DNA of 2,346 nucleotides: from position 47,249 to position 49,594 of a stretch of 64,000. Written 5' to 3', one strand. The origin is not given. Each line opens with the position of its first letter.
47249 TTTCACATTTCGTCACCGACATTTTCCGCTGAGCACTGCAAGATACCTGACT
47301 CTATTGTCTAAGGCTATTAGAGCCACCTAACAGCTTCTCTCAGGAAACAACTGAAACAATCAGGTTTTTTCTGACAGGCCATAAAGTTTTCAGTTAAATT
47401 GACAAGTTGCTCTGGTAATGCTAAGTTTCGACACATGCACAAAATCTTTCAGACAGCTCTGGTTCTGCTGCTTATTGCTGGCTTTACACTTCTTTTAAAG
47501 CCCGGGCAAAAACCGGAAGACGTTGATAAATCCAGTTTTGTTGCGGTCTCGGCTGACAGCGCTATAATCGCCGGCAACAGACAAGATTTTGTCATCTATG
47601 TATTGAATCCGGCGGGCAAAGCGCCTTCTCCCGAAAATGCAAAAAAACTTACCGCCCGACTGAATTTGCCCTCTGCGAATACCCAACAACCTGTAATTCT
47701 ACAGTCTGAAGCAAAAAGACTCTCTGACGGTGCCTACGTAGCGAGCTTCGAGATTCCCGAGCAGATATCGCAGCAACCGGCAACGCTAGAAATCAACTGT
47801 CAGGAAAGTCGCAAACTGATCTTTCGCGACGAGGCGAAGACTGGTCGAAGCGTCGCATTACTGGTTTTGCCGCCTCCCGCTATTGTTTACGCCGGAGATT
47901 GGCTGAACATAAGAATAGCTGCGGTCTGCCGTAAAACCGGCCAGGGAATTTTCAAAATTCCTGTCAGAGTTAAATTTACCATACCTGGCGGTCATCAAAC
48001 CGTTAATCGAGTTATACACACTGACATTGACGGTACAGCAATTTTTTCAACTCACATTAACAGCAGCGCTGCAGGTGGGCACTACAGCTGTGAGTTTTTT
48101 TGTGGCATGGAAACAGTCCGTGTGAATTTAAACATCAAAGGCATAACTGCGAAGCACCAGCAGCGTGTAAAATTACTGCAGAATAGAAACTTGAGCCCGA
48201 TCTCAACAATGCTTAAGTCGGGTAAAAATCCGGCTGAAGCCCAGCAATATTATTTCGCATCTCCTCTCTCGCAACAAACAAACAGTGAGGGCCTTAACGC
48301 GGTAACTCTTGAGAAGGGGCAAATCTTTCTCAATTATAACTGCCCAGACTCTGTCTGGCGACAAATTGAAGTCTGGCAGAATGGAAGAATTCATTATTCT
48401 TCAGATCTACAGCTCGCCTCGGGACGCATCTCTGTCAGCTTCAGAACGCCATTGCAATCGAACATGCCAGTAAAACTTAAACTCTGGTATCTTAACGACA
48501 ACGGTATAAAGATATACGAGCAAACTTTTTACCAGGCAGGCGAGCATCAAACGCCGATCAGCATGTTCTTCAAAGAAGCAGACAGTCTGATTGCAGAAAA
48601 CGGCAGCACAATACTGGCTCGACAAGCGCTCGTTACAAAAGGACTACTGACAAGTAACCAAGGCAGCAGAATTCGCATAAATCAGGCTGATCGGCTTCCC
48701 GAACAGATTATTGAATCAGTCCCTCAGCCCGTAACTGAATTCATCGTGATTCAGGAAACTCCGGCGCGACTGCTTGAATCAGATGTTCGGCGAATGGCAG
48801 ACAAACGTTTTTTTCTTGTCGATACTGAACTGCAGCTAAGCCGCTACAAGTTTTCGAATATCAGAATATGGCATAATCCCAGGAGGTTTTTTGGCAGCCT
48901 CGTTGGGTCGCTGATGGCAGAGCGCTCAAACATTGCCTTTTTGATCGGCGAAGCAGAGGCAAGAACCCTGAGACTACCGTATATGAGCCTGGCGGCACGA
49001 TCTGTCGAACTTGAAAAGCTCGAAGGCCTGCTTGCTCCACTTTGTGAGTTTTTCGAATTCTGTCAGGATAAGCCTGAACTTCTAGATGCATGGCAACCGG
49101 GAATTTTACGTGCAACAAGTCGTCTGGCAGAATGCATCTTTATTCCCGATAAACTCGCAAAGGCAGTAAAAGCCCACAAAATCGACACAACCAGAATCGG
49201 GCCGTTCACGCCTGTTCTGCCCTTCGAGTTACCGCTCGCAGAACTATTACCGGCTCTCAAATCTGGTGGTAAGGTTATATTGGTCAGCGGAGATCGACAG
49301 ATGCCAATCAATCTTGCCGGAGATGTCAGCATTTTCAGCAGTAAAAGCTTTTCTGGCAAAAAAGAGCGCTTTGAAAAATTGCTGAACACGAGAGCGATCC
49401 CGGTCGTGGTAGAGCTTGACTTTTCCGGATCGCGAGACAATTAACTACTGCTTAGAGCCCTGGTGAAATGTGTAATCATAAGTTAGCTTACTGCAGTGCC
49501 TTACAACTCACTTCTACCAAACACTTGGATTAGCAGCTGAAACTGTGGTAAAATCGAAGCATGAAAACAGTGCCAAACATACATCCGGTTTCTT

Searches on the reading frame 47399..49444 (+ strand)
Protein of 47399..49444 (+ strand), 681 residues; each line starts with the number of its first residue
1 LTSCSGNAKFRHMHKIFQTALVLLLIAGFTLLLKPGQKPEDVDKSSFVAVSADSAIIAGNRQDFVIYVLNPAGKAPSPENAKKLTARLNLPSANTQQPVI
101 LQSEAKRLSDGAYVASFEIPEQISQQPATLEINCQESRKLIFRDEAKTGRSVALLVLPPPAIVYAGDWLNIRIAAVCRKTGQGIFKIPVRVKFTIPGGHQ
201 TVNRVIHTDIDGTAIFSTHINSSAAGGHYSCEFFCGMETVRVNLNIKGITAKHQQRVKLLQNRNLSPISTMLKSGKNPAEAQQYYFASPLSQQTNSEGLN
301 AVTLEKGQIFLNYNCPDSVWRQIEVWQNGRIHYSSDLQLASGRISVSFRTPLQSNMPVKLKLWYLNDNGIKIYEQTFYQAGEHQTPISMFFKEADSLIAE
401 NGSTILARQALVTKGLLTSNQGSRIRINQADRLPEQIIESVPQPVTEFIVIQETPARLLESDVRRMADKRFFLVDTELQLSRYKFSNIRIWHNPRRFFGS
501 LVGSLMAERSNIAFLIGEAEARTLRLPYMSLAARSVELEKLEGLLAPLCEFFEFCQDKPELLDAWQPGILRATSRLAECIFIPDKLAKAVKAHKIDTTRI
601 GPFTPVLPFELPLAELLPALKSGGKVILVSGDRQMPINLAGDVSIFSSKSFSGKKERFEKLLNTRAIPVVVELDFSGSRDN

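Call 57: search_protein_families(library=pfam, proteins=[window:47399-49444:+], max_evalue=0.000001)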
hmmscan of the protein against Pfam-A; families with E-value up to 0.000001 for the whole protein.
window:47399-49444:+ (681 aa): 0 families

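Call 59: search_protein_families(library=pfam, proteins=[window:47399-49444:+], max_evalue=0.05)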
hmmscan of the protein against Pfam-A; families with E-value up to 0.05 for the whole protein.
window:47399-49444:+ (681 aa): 1 family
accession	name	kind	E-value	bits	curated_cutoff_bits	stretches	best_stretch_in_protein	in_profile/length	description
PF01835.25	MG2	-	8.5e-05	23.3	32.8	1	165-233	13-80/96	MG2 domain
